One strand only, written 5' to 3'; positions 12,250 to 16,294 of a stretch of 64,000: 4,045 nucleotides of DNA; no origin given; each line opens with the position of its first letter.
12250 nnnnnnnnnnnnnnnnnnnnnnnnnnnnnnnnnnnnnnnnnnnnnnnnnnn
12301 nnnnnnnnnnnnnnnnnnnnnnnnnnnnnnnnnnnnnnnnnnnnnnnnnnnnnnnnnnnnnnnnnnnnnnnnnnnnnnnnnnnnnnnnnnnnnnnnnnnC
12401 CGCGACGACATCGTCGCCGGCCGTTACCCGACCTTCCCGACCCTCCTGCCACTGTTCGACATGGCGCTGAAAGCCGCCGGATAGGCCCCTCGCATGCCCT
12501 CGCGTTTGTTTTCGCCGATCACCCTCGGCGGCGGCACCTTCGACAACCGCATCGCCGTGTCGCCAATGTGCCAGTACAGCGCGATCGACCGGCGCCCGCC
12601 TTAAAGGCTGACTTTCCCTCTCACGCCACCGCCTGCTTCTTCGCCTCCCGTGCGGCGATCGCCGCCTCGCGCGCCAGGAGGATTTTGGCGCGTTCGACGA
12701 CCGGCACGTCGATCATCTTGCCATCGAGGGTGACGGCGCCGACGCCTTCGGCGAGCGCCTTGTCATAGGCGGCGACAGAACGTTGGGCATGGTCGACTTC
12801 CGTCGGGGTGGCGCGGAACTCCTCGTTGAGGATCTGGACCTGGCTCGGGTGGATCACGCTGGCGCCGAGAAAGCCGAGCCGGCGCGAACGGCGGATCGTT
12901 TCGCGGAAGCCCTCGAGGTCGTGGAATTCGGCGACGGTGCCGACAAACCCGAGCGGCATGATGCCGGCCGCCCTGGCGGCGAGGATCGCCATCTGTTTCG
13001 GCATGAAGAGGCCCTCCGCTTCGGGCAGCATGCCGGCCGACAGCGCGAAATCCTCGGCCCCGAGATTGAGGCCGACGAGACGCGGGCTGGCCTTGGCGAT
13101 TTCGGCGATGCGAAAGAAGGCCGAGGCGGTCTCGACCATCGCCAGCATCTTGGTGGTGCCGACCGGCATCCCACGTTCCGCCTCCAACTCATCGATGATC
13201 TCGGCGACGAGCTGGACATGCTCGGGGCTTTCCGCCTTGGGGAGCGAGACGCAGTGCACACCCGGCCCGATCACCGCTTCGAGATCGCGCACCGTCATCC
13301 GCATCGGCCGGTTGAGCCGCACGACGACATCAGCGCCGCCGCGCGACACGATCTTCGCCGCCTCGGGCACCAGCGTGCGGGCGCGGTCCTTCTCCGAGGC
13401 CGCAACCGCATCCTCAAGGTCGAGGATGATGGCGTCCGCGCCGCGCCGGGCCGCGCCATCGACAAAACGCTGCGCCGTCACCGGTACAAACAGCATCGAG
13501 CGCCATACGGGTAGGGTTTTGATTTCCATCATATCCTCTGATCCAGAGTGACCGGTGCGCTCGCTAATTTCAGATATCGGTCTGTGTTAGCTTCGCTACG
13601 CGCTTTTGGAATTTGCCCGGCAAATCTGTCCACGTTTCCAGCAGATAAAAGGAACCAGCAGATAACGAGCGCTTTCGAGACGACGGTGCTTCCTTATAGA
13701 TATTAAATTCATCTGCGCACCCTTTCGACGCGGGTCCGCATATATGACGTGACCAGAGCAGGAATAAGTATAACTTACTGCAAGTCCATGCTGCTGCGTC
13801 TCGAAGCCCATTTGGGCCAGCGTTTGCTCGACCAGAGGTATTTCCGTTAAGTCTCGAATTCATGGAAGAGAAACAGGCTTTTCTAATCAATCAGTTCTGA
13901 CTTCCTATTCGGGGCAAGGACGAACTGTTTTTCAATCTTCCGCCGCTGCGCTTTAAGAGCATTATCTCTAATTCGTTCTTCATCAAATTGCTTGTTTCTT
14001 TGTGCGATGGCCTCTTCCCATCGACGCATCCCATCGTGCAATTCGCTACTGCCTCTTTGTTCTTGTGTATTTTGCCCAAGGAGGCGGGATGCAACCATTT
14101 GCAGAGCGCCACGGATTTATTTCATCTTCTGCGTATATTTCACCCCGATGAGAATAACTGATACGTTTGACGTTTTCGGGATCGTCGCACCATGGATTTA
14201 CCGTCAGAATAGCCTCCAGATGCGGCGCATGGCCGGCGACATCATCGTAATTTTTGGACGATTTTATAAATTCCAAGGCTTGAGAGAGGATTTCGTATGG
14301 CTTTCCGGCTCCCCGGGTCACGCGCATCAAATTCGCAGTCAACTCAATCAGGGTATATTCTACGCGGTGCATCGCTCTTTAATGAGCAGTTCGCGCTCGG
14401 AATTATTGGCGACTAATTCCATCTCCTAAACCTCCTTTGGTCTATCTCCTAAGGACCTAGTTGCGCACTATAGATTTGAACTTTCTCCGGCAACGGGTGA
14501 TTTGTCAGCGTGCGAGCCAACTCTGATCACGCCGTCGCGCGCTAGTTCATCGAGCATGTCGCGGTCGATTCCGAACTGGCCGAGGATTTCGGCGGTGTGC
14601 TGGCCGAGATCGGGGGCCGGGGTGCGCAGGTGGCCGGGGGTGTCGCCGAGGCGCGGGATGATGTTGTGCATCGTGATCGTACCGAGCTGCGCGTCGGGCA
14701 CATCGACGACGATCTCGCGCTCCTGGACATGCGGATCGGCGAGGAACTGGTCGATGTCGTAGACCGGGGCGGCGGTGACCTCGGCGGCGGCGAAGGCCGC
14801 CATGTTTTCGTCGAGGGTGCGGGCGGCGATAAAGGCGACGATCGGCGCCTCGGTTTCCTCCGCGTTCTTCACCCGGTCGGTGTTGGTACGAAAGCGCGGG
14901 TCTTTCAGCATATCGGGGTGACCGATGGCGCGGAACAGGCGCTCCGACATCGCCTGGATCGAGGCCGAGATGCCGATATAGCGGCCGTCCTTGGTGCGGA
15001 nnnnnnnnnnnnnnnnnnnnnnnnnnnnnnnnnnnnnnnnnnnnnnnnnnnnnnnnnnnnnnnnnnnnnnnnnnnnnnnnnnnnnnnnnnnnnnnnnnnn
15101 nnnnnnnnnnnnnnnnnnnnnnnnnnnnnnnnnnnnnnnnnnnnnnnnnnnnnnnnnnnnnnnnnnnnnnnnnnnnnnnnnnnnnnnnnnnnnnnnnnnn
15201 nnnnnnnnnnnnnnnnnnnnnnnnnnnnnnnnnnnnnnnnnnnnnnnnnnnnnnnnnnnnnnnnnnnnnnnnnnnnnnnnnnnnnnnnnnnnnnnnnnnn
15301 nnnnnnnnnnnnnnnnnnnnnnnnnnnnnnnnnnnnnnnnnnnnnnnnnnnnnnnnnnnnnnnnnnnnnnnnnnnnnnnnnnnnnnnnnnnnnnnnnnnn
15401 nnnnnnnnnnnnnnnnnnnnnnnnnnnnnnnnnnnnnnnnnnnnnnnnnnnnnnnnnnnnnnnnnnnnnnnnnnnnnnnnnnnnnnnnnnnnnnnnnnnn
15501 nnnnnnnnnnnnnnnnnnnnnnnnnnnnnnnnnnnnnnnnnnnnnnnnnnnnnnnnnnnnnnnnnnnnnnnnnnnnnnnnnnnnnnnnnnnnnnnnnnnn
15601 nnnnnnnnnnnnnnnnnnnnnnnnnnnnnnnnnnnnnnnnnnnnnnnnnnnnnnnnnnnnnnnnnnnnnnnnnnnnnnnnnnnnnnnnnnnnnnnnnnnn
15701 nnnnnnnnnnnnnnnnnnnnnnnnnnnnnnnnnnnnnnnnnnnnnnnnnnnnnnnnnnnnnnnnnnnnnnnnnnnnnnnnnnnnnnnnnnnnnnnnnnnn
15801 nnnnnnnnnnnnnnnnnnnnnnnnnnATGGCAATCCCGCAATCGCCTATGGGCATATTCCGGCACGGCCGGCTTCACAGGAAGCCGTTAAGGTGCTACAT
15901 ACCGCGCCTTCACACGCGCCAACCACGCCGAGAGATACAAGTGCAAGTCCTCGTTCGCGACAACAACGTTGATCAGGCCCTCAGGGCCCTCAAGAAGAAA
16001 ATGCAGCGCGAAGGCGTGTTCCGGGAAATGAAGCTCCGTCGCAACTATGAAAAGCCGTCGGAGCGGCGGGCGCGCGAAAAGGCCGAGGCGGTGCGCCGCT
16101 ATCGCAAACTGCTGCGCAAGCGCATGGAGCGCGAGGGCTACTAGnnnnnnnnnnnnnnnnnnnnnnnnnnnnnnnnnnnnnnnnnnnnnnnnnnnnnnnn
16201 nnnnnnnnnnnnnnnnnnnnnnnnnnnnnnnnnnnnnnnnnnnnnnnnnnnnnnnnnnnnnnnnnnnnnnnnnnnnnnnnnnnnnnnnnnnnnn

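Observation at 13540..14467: ~0.9-kb AT-rich islet with overlapping small unknown ORFs between CitE-like and CoA-transferase genes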

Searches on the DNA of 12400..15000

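Call 57: search_rna_families(source=window, start=12400, end=15000, threshold=evalue, max_evalue=1)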
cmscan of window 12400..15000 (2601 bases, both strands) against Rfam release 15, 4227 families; matches with E-value up to 1: 0.
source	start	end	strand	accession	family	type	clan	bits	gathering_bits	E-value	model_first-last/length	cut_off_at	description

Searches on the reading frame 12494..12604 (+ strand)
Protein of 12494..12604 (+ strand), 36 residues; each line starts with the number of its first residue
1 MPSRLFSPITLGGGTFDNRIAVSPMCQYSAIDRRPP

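Call 65: search_protein_families(library=pfam, proteins=[window:12494-12604:+], max_evalue=0.001)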
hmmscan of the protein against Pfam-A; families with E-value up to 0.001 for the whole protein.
window:12494-12604:+ (36 aa): 1 family
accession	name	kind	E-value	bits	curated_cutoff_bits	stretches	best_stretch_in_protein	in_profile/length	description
PF00724.26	Oxidored_FMN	-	1.8e-05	24.6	27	1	5-33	2-30/342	NADH:flavin oxidoreductase / NADH oxidase family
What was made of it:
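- Checked: The remnant at 12494-12604 is real: Oxidored_FMN profile positions 2-30 of 342, E 1.8e-5, below Pfam's curated cut-off (24.6 vs 27 bits) (call 65).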

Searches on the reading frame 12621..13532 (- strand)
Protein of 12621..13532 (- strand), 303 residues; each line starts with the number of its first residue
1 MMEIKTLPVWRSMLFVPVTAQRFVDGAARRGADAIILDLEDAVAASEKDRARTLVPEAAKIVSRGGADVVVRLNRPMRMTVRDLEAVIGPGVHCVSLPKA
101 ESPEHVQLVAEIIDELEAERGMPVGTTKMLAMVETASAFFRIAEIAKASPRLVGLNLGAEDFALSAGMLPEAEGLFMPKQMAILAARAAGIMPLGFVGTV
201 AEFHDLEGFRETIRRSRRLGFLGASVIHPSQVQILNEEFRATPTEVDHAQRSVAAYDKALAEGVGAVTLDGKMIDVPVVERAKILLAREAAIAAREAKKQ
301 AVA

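Call 23: find_related_loci(query=window:12624-13532:-, collection=genome_contigs, flank=6000)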
Query window:12624-13532:- (303 aa) in genome_contigs; peptide patterns used: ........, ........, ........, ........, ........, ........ (x = any residue, [..] = any of these).
468 stretches matched a pattern; 386 encode a relative of the query (tblastn E <= 1e-3); the best 80 are kept; 80 distinct loci.
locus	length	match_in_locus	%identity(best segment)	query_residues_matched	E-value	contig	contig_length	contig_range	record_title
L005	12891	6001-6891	94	7-303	8e-180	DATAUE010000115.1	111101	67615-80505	MAG TPA_asm: Stellaceae bacterium isolate SMAG_U5564 k141_1966828, whole genome shotgun sequence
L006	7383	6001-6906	86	2-303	6e-171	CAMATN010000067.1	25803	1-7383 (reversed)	MAG: Rhizobium sp. Q54 isolate MaH-04nov19-103 genome assembly, contig: MaH-04nov19-C4635, whole genome shotgun sequence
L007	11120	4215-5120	85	2-303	1e-169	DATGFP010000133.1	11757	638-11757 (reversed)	MAG TPA_asm: Stellaceae bacterium isolate SMAG_U9731 k141_659768, whole genome shotgun sequence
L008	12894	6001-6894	84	6-303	5e-166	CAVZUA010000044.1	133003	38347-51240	MAG: uncultured Alphaproteobacteria bacterium isolate MFD04967.bin.1.114 genome assembly, contig: contig_71034, whole ge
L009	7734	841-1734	84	6-303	2e-165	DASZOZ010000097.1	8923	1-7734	MAG TPA_asm: Stellaceae bacterium isolate SMAG_U5958 k141_818078, whole genome shotgun sequence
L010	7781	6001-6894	84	6-303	8e-165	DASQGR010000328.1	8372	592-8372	MAG TPA_asm: Stellaceae bacterium isolate SMAG_U11812 k141_935900, whole genome shotgun sequence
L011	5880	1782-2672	85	5-301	4e-164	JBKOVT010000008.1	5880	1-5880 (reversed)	MAG: Pseudomonadota bacterium isolate GM_EKS_MAG_00037 GM_EKS_000000138256, whole genome shotgun sequence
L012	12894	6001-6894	83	6-303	1e-162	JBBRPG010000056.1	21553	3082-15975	MAG: Alphaproteobacteria bacterium isolate La1_metabat2.417 LA1C_B2.417_k141_1855381L_21553_cov_12.0000, whole genome sh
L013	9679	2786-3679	84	6-303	6e-162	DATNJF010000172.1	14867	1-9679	MAG TPA_asm: Stellaceae bacterium isolate SMAG_U11392 k141_8435, whole genome shotgun sequence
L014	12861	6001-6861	84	6-292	6e-161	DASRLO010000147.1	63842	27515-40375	MAG TPA_asm: Stellaceae bacterium isolate SMAG_U10190 k141_386709, whole genome shotgun sequence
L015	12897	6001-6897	83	5-303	1e-160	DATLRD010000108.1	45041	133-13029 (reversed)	MAG TPA_asm: Stellaceae bacterium isolate SMAG_U13895 k141_605281, whole genome shotgun sequence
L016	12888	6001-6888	81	5-300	2e-159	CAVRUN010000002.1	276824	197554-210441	MAG: uncultured Alphaproteobacteria bacterium isolate MFD02248.bin.1.118 genome assembly, contig: contig_18704, whole ge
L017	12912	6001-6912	80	2-303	1e-159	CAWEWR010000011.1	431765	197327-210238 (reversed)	MAG: uncultured Alphaproteobacteria bacterium isolate MFD03346.bin.2.45 genome assembly, contig: contig_4177, whole geno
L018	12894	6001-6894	80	1-298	7e-159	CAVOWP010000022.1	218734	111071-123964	MAG: uncultured Alphaproteobacteria bacterium isolate MFD00125.bin.2.82 genome assembly, contig: contig_28780, whole gen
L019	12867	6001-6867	83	1-295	2e-158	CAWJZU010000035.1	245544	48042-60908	MAG: uncultured Alphaproteobacteria bacterium isolate MFD00822.bin.2.138 genome assembly, contig: contig_73659, whole ge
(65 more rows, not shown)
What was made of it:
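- Many relatives are long-read MAGs (call 23).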

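Call 85: find_encoding_contigs(protein=window:12621-13532:-, flank=4000, max_places=6)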
Protein window:12621-13532:- (303 aa): no gene with exactly this product is on record in the collection.
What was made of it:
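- Tried and rejected: An exact-protein look-up found no record (call 85).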

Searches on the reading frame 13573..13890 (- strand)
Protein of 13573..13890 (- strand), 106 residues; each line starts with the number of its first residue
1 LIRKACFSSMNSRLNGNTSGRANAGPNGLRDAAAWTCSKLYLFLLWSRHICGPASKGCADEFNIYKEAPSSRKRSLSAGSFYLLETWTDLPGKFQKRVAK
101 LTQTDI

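Call 5: search_protein_families(library=pfam, proteins=[window:13573-13890:-], max_evalue=1)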
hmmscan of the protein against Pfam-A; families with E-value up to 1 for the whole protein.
seq(106 aa): 0 families

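Call 6: search_protein_families(library=padloc, proteins=[window:13573-13890:-], max_evalue=1)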
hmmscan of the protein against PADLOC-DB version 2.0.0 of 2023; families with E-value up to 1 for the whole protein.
seq(106 aa): 0 families

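Call 7: search_protein_families(library=ncbifam, proteins=[window:13573-13890:-], max_evalue=1)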
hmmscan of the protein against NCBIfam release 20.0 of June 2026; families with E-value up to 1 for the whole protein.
seq(106 aa): 0 families
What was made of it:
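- On Type II toxin-antitoxin module: Pfam, NCBIfam and PADLOC gave no significant hits (calls 5-7).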

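Call 8: search_protein_families(library=phrogs, proteins=[window:13573-13890:-], max_evalue=1)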
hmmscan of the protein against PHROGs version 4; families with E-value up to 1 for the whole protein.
seq(106 aa): 0 families
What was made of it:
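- Checked: 'No recognisable family' holds for Pfam, NCBIfam, PHROGs and PADLOC (calls 5-8).
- Tried and rejected: Pfam, NCBIfam, PHROGs and PADLOC on the pieces and on the fused protein gave nothing significant (calls 5-8).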

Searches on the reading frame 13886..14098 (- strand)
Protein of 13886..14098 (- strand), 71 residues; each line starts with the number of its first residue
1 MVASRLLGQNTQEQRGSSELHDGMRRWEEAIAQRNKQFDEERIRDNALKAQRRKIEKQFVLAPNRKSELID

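Call 5: search_protein_families(library=pfam, proteins=[window:13886-14098:-], max_evalue=1)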
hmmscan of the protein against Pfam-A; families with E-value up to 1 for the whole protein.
seq(71 aa): 0 families

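Call 6: search_protein_families(library=padloc, proteins=[window:13886-14098:-], max_evalue=1)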
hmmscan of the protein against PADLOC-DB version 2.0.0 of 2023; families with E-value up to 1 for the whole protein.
seq(71 aa): 0 families

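Call 7: search_protein_families(library=ncbifam, proteins=[window:13886-14098:-], max_evalue=1)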
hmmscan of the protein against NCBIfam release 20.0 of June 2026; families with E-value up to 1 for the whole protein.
seq(71 aa): 0 families

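Call 8: search_protein_families(library=phrogs, proteins=[window:13886-14098:-], max_evalue=1)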
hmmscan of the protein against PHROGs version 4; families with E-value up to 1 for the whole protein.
seq(71 aa): 2 families
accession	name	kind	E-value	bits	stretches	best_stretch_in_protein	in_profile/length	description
phrog_38347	-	unknown function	0.017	16.6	1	13-54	23-65/107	-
phrog_22879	-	unknown function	0.11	13.8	1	19-57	7-42/102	-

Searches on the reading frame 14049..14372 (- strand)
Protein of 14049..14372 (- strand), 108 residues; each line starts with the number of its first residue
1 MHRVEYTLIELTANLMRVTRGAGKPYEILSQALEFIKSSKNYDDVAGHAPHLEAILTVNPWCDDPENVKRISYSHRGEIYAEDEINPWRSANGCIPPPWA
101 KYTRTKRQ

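Call 5: search_protein_families(library=pfam, proteins=[window:14049-14372:-], max_evalue=1)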
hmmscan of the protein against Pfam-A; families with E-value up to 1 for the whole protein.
seq(108 aa): 1 family
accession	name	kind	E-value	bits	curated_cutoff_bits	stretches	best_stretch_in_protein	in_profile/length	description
PF07340.17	Herpes_IE1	-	0.26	10.9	27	1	2-46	197-240/382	Cytomegalovirus IE1 protein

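Call 6: search_protein_families(library=padloc, proteins=[window:14049-14372:-], max_evalue=1)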
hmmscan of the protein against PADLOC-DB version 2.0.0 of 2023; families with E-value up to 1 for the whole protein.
seq(108 aa): 1 family
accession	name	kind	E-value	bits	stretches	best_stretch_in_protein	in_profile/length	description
PDLC00322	PtuB1|PtuB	-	0.036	11.9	1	54-84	106-135/215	Unknown function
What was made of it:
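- On Known anti-phage defence or abortive-infection systems (PADLOC): The only hit was PtuB at E 0.036 over 30 residues (call 6).
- A weak PtuB hit, E 0.036 (call 6).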

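Call 7: search_protein_families(library=ncbifam, proteins=[window:14049-14372:-], max_evalue=1)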
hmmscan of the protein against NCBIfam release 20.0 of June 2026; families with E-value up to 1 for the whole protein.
seq(108 aa): 0 families

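Call 8: search_protein_families(library=phrogs, proteins=[window:14049-14372:-], max_evalue=1)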
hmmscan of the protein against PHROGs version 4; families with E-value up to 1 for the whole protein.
seq(108 aa): 0 families

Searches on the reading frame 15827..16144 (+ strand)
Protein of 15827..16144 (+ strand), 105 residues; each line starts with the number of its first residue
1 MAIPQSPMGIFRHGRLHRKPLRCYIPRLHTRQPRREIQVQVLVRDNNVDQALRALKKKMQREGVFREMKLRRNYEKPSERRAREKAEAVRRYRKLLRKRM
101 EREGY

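Call 97: search_protein_families(library=pfam, proteins=[window:15827-16144:+], max_evalue=0.0001)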
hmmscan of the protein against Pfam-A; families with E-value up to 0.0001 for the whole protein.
window:15827-16144:+ (105 aa): 1 family
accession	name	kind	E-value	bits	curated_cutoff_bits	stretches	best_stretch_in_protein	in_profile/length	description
PF01165.25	Ribosomal_S21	-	1.4e-19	69.9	27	1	40-92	1-54/55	Ribosomal protein S21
